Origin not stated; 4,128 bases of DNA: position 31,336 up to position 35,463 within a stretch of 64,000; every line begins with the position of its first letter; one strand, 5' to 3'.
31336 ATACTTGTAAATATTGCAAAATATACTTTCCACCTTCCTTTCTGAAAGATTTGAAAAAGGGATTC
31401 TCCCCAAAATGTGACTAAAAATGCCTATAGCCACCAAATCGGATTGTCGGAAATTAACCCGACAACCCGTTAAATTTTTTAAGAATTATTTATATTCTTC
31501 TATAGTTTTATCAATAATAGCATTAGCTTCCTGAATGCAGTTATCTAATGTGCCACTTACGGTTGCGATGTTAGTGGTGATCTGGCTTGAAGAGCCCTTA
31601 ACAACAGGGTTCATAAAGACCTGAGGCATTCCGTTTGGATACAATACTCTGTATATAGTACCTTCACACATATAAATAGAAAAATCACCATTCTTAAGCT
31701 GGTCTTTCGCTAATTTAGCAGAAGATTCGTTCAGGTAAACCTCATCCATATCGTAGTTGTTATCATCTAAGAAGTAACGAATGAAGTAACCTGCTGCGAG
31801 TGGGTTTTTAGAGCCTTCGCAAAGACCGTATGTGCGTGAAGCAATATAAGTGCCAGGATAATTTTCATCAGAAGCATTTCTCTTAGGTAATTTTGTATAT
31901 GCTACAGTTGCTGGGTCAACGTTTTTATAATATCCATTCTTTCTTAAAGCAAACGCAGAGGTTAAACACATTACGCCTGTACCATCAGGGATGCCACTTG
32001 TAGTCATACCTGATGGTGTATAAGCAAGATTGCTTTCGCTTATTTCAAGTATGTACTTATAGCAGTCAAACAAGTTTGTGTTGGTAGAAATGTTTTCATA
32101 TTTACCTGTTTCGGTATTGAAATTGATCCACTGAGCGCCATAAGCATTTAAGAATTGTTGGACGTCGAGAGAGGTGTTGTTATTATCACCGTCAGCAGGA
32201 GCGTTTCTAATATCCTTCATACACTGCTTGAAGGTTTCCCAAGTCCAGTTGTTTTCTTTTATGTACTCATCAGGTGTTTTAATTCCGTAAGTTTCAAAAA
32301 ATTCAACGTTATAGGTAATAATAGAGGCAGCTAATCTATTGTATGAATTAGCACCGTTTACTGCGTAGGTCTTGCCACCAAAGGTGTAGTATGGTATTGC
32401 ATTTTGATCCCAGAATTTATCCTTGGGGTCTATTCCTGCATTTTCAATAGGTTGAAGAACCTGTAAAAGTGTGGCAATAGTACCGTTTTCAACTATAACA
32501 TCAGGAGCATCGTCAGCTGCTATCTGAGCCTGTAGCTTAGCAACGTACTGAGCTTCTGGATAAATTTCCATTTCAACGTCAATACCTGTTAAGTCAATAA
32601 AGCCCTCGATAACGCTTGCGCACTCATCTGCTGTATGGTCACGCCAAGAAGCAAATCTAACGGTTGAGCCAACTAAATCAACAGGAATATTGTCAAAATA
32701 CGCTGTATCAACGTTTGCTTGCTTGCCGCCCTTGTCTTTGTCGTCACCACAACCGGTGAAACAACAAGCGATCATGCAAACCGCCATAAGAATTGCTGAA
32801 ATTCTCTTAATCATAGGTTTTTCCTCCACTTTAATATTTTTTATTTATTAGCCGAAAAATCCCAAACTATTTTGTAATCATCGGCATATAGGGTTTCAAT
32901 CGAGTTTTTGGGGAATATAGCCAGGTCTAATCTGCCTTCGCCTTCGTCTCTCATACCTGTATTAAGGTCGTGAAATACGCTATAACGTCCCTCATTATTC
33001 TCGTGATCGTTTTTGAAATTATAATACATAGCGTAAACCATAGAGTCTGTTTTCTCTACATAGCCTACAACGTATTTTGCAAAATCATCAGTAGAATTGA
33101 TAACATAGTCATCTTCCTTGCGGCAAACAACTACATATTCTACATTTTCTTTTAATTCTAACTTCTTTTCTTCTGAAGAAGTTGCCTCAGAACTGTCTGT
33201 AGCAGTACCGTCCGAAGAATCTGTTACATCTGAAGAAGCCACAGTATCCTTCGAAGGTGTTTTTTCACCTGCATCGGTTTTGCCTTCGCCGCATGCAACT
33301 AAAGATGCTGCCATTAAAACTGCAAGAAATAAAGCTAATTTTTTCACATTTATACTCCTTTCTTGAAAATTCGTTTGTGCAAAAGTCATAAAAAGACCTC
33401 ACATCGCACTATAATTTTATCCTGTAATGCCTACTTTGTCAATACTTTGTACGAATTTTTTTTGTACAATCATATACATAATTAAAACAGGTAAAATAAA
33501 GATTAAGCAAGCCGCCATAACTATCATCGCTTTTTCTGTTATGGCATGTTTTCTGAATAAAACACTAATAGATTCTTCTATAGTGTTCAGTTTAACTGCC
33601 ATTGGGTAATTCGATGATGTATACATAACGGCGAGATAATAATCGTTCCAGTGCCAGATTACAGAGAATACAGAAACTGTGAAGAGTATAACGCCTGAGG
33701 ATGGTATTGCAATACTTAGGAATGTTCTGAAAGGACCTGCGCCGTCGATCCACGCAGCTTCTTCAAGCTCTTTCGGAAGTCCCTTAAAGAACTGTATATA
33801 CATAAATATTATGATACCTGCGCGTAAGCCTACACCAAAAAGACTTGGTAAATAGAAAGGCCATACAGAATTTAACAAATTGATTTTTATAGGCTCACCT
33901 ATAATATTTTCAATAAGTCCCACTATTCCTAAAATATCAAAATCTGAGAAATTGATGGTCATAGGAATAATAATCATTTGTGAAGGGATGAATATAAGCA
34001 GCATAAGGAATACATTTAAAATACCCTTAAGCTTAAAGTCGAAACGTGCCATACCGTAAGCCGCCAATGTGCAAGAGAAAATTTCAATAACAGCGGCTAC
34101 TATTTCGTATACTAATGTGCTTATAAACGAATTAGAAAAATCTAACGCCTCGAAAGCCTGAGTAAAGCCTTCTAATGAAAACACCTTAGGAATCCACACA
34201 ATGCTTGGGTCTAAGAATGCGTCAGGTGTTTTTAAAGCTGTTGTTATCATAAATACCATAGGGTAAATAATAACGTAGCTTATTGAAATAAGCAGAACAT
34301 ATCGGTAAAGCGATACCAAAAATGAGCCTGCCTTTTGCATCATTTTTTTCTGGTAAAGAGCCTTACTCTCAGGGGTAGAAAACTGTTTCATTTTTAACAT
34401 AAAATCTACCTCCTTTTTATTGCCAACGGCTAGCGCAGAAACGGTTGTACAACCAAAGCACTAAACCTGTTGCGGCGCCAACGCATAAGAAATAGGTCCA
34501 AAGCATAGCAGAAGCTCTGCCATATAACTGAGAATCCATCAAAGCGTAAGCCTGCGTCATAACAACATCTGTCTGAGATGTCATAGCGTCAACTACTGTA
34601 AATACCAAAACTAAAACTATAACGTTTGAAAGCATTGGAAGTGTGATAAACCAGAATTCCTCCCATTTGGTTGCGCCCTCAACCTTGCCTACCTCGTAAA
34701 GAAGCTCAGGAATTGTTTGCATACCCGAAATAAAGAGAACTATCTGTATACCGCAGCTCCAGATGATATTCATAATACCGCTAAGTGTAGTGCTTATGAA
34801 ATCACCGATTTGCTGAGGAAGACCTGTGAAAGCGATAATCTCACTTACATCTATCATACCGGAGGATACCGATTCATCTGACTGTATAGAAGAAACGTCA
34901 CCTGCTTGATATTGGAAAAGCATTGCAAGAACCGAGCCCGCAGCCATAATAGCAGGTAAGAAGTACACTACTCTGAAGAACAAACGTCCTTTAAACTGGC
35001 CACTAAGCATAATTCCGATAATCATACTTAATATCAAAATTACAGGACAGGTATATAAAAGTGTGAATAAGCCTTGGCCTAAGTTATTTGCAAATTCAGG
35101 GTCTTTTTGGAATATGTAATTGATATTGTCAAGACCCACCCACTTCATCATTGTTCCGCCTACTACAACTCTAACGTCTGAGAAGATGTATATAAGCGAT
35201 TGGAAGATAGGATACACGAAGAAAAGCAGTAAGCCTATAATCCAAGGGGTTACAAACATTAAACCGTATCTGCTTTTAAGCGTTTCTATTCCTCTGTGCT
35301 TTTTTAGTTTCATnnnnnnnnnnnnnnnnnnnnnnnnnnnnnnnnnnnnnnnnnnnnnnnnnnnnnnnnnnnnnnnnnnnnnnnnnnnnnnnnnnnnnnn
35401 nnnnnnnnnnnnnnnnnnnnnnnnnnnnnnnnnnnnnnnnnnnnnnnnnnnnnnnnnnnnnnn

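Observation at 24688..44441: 20-kb single-strand glycan capture/import locus with two ATPase-less ABC importers and several unassignable surface proteins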

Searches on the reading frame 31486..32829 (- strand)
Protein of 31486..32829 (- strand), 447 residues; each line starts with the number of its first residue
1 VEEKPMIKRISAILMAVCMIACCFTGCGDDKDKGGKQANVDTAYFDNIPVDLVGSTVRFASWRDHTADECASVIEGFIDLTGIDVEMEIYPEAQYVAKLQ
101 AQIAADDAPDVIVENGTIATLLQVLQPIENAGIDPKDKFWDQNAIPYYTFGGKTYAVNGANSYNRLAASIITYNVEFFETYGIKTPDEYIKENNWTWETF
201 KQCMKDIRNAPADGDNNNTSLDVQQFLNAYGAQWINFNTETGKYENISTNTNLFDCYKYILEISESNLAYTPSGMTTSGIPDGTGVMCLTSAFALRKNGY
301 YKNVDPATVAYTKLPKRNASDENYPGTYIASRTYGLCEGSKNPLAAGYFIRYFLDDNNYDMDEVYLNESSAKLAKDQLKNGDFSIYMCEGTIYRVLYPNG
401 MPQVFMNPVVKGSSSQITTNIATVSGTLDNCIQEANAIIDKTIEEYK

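Call 4: search_protein_families(library=pfam, proteins=[window:31486-32829:-], max_evalue=0.01)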
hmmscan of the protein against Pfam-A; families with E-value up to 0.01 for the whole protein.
window:31486-32829:- (447 aa): 2 families
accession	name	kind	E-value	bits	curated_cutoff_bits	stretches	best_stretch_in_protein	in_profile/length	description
PF01547.30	SBP_bac_1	-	1.4e-09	38.9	26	1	81-354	22-301/307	Bacterial extracellular solute-binding protein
PF13416.11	SBP_bac_8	-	1.9e-08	34.9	27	1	79-358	8-248/279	Bacterial extracellular solute-binding protein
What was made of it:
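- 31486..32829 (-): Second, ordinary-sized lipoprotein SBP (447 aa from GTG, 442 aa from ATG). SBP_bac_1 1.4e-9 (call 4).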

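Call 11: search_protein_families(library=ncbifam, proteins=[window:31486-32829:-], max_evalue=0.01)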
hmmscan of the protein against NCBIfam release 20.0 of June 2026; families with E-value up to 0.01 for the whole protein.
window:31486-32829:- (447 aa): 0 families

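Call 110: search_solved_structures(query=window:31486-32829:-, max_evalue=0.01)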
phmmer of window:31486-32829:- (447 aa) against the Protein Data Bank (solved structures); distinct sequences matched with E-value up to 0.01: 2.
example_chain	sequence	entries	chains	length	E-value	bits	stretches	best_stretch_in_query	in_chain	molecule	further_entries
6rjy_A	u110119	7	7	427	4.2e-06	29.1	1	83-237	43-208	Arabino-oligosaccharids-binding protein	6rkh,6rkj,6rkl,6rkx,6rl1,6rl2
5f7v_A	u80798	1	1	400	0.0028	19.8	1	84-275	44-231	Lmo0181 protein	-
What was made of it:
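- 31486..32829 (-): Best solved relative is the arabino-oligosaccharide-binding protein 6rjy, E 4.2e-6 (call 110).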

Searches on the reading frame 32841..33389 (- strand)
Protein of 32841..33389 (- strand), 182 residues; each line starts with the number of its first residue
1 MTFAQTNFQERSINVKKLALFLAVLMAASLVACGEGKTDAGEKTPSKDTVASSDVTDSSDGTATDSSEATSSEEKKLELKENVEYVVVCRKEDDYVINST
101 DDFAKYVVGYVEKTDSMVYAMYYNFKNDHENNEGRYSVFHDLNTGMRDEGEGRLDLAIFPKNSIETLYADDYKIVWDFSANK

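Call 4: search_protein_families(library=pfam, proteins=[window:32841-33389:-], max_evalue=0.01)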
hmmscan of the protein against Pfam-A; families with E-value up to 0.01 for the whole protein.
window:32841-33389:- (182 aa): 3 families
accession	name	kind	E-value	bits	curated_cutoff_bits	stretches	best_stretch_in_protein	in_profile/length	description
PF13734.11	Inhibitor_I69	-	7.3e-05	23.6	25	1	57-115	18-77/98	Spi protease inhibitor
PF21827.1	New_glue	-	0.00098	19.3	31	1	18-76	5-71/94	New glue protein family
PF24682.1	OB_RRP5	-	0.0044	17.2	27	1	67-115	4-50/90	RRP5 OB-fold domain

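Call 11: search_protein_families(library=ncbifam, proteins=[window:32841-33389:-], max_evalue=0.01)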
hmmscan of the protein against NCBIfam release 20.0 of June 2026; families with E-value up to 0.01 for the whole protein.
window:32841-33389:- (182 aa): 2 families
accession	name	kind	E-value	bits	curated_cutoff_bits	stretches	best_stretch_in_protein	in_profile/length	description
NF040528.1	SP_0198_lipo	equivalog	0.0051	16.8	100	1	16-75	1-60/144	SP_0198 family lipoprotein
NF047840.1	lipo_Ag473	exception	0.0077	17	100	1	20-87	4-69/136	Ag473 family lipoprotein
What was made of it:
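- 32841..33389 (-): 182-aa lipoprotein (lipobox LVAC, Ser/Thr/Asp-rich linker, about 100-aa C-terminal domain), function unknown. Only weak Pfam and NCBIfam lipoprotein hits (calls 4, 11).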

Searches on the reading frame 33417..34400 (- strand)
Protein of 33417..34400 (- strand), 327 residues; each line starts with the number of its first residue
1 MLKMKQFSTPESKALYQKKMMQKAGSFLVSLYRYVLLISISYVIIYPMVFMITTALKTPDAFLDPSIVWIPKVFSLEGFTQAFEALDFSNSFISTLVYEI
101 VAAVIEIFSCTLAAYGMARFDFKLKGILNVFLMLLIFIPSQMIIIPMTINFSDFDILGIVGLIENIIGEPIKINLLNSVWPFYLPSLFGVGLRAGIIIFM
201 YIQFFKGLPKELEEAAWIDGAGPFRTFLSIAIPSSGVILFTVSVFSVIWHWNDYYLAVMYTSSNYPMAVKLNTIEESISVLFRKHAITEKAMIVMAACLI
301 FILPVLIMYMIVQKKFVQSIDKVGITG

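Call 4: search_protein_families(library=pfam, proteins=[window:33417-34400:-], max_evalue=0.01)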
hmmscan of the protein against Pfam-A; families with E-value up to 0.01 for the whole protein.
window:33417-34400:- (327 aa): 1 family
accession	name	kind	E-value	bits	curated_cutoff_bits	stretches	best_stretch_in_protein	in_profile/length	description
PF00528.27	BPD_transp_1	-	1.4e-12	48.1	26.4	1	112-320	3-182/184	Binding-protein-dependent transport system inner membrane component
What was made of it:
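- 33417..34400 (-): Permease B2 (EAA loop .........). BPD_transp_1 1.4e-12 (call 4).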

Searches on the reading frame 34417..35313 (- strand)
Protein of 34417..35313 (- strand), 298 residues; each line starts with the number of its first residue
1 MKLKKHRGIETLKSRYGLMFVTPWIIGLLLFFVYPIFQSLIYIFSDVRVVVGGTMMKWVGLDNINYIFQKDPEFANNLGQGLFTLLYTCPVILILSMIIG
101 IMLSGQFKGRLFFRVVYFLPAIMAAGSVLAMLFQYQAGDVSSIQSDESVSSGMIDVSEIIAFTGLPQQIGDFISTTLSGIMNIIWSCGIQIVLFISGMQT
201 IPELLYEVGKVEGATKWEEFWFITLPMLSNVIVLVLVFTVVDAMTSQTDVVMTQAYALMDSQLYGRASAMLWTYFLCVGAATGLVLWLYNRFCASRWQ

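Call 4: search_protein_families(library=pfam, proteins=[window:34417-35313:-], max_evalue=0.01)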
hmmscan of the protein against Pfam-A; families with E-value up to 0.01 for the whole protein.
window:34417-35313:- (298 aa): 1 family
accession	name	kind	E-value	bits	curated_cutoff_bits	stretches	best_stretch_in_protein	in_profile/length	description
PF00528.27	BPD_transp_1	-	5.4e-06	26.7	26.4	1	77-254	18-132/184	Binding-protein-dependent transport system inner membrane component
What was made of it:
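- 34417..35313 (-): Permease B1; its start codon overlaps the DUF5696 stop by 4 nt. BPD_transp_1 5.4e-6 (call 4).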
